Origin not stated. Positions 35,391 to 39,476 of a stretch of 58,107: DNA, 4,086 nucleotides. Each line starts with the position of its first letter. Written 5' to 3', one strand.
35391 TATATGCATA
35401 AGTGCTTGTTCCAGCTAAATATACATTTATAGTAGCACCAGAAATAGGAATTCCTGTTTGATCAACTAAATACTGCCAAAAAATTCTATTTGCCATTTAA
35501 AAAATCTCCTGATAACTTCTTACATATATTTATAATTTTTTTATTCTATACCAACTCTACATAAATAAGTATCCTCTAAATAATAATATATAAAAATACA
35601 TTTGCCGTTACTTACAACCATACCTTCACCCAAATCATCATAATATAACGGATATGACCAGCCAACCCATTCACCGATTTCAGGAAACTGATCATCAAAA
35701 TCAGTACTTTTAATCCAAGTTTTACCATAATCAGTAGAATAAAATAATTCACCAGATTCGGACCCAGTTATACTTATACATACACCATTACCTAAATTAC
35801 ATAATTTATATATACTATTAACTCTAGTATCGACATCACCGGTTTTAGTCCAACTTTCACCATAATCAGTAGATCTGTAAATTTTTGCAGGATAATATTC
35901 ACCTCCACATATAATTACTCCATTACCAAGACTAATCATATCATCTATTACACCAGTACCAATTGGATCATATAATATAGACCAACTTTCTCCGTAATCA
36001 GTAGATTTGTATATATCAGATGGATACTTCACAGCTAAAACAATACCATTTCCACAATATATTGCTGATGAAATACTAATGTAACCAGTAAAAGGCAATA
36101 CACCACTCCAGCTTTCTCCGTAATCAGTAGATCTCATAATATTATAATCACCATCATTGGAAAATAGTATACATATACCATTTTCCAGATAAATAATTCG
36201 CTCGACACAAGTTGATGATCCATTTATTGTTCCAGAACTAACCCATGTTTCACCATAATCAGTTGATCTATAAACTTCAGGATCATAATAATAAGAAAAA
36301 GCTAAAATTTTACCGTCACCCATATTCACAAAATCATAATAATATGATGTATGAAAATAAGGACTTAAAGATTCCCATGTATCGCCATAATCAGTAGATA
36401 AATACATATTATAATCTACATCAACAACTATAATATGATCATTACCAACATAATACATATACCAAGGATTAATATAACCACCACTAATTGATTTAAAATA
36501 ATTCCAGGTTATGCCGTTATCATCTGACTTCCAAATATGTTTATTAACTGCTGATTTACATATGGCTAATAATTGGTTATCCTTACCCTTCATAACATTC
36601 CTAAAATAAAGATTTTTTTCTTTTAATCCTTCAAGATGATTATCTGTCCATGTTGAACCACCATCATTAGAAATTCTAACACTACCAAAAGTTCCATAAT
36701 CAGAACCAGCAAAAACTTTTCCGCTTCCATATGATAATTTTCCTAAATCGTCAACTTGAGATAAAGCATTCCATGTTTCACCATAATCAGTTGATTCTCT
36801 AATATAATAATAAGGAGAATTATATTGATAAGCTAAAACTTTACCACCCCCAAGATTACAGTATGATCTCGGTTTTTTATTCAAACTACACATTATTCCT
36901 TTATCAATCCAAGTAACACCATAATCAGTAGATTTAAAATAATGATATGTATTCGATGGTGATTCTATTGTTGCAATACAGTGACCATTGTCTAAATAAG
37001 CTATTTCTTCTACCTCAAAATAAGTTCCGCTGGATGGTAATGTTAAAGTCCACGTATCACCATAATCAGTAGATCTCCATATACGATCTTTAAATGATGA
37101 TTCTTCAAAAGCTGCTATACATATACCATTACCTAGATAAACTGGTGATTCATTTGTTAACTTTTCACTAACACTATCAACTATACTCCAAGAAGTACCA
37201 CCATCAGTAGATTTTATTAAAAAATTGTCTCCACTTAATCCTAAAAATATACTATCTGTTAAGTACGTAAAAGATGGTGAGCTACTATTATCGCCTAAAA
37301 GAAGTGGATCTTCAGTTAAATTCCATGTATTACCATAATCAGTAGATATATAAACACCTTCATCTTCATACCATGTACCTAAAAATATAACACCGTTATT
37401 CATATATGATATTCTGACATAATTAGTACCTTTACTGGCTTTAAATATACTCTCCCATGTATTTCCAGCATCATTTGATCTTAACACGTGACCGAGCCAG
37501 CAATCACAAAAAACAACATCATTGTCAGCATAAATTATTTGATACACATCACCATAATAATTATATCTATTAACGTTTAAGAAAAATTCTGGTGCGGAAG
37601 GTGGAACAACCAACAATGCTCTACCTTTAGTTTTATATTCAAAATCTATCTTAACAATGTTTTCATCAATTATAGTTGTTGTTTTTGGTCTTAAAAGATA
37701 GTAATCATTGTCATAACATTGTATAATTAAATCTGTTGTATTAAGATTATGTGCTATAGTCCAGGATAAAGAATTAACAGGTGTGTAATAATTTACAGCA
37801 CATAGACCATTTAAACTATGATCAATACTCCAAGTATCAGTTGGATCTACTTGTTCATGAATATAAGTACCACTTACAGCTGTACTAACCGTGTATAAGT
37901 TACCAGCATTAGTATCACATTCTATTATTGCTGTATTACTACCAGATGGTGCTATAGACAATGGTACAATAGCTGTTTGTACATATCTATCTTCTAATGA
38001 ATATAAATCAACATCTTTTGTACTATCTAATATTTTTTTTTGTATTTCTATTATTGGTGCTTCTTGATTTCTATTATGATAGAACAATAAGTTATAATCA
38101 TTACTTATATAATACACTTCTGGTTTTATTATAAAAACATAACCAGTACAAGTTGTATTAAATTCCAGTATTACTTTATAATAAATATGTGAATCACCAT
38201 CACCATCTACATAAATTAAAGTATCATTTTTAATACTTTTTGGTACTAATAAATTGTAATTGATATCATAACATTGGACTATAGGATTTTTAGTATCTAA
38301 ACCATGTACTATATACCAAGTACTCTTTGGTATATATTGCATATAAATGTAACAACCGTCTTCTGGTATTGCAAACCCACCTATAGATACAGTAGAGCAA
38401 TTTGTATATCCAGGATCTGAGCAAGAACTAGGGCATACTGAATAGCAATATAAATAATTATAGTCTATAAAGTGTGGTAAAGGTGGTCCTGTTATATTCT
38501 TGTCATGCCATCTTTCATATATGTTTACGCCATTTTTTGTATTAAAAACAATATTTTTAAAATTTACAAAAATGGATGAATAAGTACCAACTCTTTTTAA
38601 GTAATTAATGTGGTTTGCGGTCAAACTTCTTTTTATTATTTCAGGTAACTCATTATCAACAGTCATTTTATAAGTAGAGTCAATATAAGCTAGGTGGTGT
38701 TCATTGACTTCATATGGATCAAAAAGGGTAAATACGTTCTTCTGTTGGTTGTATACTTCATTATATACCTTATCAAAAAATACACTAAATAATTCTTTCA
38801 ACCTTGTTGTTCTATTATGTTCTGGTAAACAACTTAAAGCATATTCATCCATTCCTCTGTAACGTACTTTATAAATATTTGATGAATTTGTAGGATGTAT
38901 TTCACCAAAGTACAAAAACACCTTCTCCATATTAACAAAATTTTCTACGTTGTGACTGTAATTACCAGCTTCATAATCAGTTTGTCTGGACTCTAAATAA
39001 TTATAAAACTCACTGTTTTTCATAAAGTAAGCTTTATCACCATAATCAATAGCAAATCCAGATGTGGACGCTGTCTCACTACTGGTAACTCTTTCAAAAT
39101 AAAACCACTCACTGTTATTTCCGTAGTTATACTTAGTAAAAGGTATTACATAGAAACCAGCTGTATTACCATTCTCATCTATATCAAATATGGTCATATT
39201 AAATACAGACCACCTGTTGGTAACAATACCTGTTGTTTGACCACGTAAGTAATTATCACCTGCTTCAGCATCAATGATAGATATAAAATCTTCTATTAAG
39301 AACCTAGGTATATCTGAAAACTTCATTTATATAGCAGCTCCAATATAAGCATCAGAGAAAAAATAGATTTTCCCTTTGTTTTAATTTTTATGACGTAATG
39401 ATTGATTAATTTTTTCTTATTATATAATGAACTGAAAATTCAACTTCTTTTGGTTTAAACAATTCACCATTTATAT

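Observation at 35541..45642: Two giant fibre/baseplate genes share an apparently identical 1,724-bp 5' module but carry different receptor-binding ends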

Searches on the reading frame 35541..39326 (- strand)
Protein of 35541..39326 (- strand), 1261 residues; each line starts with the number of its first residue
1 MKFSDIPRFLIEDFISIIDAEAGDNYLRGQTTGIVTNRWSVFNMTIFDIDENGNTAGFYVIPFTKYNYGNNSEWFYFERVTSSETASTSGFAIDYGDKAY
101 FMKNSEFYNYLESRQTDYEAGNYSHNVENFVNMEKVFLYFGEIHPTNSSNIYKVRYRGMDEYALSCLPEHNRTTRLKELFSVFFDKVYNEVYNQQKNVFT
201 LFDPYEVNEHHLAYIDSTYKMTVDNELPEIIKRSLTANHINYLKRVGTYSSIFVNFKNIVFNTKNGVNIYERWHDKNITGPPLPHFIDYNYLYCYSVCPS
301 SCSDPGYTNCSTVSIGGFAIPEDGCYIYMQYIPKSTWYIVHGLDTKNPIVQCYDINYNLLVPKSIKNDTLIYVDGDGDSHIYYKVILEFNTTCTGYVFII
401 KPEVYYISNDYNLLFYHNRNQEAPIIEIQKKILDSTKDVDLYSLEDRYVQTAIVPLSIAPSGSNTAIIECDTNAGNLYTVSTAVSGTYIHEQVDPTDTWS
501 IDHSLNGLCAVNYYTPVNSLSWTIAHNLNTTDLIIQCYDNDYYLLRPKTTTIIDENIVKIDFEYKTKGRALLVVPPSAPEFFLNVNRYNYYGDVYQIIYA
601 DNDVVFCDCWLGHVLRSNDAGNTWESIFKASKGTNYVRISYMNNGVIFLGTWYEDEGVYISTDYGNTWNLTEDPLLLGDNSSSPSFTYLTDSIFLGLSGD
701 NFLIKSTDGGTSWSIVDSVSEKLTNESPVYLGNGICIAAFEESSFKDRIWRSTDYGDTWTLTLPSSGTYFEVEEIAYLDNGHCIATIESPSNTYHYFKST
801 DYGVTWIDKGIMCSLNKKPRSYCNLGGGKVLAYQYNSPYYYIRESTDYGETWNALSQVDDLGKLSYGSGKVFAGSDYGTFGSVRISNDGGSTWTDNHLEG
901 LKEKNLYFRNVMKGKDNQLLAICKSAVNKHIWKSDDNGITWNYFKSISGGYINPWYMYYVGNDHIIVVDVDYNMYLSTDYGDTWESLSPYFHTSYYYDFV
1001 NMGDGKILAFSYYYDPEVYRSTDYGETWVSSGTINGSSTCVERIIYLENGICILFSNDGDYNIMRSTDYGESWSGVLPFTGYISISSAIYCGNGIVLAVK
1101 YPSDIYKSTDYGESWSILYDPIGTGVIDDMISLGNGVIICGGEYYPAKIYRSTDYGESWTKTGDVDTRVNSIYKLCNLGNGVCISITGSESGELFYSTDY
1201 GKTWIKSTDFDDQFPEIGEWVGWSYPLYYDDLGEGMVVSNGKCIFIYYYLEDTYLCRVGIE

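Call 7: search_protein_families(library=pfam, proteins=[window:35541-39326:-], max_evalue=0.01)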
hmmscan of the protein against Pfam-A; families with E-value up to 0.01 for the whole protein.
window:35541-39326:- (1261 aa): 4 families
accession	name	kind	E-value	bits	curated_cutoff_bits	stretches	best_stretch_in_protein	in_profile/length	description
PF15902.12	Sortilin-Vps10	-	1.1e-24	87.5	33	3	882-996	2-121/446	Sortilin, neurotensin receptor 3,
PF02012.26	BNR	-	1.3e-12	46.1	27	0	1195-1204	1-10/12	BNR/Asp-box repeat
PF13088.12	BNR_2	-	1.7e-12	47.7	31.4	0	883-1030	84-250/277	BNR repeat-like domain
PF15899.11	BNR_6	-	3.4e-11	42.5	27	0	1149-1161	1-13/14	BNR-Asp box repeat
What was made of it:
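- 35541..37602 (-): A-specific C-terminal module (Ac): 14 Asp-box (BNR) blades, enough for two 7-bladed beta-propellers. Pfam Sortilin-Vps10 E=1e-24, plus BNR, BNR_2 and BNR_6 (call 7).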

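Call 8: search_protein_families(library=phrogs, proteins=[window:35541-39326:-], max_evalue=0.001)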
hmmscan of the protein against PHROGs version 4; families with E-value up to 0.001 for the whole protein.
window:35541-39326:- (1261 aa): 5 families
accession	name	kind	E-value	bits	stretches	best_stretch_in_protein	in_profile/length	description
phrog_21918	-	unknown function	2.7e-17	63.9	2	514-574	68-128/200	-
phrog_8700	-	unknown function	9.2e-14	51.6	3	1104-1205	163-270/453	-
phrog_24148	-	DNA, RNA and nucleotide metabolism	2.5e-07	31.4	0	519-573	207-264/275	HNH endonuclease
phrog_16122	-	head and packaging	8.3e-05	22.7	1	517-567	464-514/526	virion structural protein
phrog_27448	-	unknown function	0.00011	23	1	516-564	134-182/195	-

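Call 32: list_cluster_members(proteins=[window:35544-39326:-, window:41755-45642:-, window:39409-41748:-, window:45645-47369:-, window:33724-35496:-, window:47383-47766:-, P0104])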
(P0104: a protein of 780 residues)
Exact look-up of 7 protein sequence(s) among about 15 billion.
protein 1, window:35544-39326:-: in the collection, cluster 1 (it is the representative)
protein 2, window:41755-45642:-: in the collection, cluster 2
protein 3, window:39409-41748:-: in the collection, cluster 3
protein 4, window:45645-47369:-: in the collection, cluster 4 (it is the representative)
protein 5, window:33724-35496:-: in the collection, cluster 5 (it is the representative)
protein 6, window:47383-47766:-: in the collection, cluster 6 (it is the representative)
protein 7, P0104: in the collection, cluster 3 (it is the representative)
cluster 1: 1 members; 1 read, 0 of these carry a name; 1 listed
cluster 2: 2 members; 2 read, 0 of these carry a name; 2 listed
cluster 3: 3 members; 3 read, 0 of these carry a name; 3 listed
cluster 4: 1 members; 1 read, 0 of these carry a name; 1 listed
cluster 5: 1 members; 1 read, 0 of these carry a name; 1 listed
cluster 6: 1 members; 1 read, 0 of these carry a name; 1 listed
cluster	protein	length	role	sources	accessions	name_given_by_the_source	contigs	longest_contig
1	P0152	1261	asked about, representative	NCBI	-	-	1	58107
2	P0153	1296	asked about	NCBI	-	-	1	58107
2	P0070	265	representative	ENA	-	-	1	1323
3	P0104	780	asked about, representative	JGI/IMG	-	-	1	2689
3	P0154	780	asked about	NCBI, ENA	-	-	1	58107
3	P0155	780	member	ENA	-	-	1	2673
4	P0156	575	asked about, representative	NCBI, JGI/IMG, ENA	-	-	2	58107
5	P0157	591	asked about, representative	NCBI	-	-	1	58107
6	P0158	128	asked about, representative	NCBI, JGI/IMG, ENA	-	-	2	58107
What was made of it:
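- Checked: Caveat: the window is a whole 58,107-bp NCBI contig (call 32).
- The window is a metagenomic contig (call 32) and no reads are available. No full-length A homologue at 90% identity or above is in the 15-billion-protein collection (call 32).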

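Call 36: find_encoding_contigs(protein=P0155, flank=10000)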
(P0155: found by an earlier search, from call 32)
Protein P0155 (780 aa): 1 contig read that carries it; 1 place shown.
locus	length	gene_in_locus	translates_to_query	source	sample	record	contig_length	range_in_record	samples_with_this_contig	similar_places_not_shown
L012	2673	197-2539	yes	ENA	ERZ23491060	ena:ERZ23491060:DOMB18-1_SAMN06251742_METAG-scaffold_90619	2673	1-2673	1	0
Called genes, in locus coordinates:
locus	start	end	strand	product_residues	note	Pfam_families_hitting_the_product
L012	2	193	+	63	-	?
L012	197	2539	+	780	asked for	-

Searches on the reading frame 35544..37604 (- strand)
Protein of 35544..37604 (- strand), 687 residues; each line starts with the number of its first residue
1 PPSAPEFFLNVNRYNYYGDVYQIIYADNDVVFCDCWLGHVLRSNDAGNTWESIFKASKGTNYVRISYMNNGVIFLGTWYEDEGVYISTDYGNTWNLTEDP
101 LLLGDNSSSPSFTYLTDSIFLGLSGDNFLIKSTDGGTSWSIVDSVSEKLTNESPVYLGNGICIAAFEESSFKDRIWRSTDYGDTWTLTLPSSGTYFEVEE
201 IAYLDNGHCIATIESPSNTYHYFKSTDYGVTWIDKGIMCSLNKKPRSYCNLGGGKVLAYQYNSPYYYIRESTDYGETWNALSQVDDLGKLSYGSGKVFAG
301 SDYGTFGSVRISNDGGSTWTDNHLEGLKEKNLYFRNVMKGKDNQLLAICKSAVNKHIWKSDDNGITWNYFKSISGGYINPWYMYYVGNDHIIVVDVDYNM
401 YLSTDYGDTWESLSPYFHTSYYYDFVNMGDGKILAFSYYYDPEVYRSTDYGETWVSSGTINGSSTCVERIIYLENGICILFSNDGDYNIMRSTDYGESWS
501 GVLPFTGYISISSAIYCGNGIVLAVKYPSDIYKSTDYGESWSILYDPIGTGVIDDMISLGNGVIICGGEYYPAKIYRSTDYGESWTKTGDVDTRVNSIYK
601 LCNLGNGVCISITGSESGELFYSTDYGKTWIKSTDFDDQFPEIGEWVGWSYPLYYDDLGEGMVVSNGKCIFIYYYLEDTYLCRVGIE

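Call 76: search_solved_structures(query=window:35544-37604:-, max_evalue=0.01)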
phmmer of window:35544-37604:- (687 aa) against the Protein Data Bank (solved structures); distinct sequences matched with E-value up to 0.01: 3.
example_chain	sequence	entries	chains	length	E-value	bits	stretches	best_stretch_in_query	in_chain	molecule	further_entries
7vt0_A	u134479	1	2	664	0.003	19.2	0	342-370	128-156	Sortilin-related receptor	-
3wsy_A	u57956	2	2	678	0.0033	19.1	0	342-370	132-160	Sortilin-related receptor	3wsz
3wsx_A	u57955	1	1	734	0.0041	18.8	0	342-370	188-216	Sortilin-related receptor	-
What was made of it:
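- On Sialidase / glycoside hydrolase propeller: PDB sequence hits were only to the non-catalytic sortilin-related receptor (call 76).
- PDB sequence hits are only to sortilin-related receptor at E about 3e-3 (call 76).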

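Call 78: find_homologous_proteins(query=window:35544-37604:-, max_evalue=0.00001)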
Query window:35544-37604:- (687 aa): 554 proteins with E <= 0.00001 among 8000 candidates; the best 120 are listed.
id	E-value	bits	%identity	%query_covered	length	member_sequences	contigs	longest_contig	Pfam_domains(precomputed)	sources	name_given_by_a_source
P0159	1.1e-71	260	28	94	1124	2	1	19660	PF15899.12,PF14870.13,PF15902.13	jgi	jgi:photosystem II stability/assembly factor-like uncharacterized protein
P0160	7.0e-66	241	40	35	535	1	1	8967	PF15899.12,PF02012.27,PF15902.13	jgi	jgi:photosystem II stability/assembly factor-like uncharacterized protein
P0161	1.4e-64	237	28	83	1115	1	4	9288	PF15899.12,PF15902.13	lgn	-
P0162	5.4e-59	218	35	37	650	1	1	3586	PF13385.14,PF13750.13,PF15899.12,PF15902.13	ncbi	ncbi:MAG: hypothetical protein DRQ03_07885, partial [Candidatus Hydrothermota bacterium]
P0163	1.3e-54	204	34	42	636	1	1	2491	PF15899.12,PF15902.13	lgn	-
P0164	2.2e-53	200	29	86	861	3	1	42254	PF15899.12,PF15902.13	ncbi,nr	ncbi:MAG: hypothetical protein O8C67_05160 [Candidatus Methanoperedens sp.]|nr:hypothetical protein 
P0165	5.9e-52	195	28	88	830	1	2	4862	PF15899.12,PF25852.1,PF15902.13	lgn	-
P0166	2.0e-51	193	32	45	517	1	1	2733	PF15899.12,PF25852.1,PF15902.13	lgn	-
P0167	4.9e-51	192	28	86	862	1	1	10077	PF15899.12,PF15902.13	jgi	jgi:photosystem II stability/assembly factor-like uncharacterized protein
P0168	2.5e-50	190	31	45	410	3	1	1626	PF15899.12,PF25852.1,PF02012.27,PF15902.13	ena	-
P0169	4.0e-50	189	35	41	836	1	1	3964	PF15899.12,PF02012.27,PF15902.13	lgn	-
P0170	9.8e-49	185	36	37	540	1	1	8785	PF15899.12,PF02012.27,PF15902.13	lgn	-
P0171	9.8e-48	181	28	89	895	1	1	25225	PF15899.12,PF15902.13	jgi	jgi:photosystem II stability/assembly factor-like uncharacterized protein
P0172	1.9e-46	177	33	36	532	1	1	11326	PF15899.12,PF14870.13,PF02012.27,PF15902.13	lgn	-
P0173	6.1e-44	169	37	32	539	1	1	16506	PF15899.12,PF02012.27,PF15902.13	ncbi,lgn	-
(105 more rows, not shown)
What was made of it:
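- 35541..37602 (-): Homologues are at most 40% identical and are BNR-propeller proteins (call 78).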

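Call 79: find_encoding_contigs(protein=P0159, flank=10000, max_places=3)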
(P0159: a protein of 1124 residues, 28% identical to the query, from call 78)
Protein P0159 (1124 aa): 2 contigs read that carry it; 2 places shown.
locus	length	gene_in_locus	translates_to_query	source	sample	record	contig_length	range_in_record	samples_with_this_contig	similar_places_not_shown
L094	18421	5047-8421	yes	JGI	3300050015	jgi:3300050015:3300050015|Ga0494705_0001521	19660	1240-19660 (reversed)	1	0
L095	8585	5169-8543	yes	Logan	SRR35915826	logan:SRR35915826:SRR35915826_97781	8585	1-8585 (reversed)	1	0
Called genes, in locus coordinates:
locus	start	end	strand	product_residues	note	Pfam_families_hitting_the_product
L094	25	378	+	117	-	-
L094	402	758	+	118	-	-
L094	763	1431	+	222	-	-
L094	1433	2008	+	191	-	-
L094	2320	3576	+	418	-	PF13692:Glyco_trans_1_4 (weak), PF00534:Glycos_transf_1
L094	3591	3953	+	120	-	-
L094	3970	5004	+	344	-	-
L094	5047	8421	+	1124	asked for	PF14870:PSII_BNR (faint), PF15899:BNR_6 (faint), PF15902:Sortilin-Vps10 (faint)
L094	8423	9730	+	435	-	PF02012:BNR (faint), PF15899:BNR_6 (faint), PF15902:Sortilin-Vps10 (faint)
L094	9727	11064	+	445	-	PF15902:Sortilin-Vps10 (faint), PF15899:BNR_6 (faint)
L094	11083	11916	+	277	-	-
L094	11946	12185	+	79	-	-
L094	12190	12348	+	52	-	-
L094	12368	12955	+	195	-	-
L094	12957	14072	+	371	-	-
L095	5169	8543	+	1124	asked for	PF14870:PSII_BNR (faint), PF15899:BNR_6 (faint), PF15902:Sortilin-Vps10 (faint)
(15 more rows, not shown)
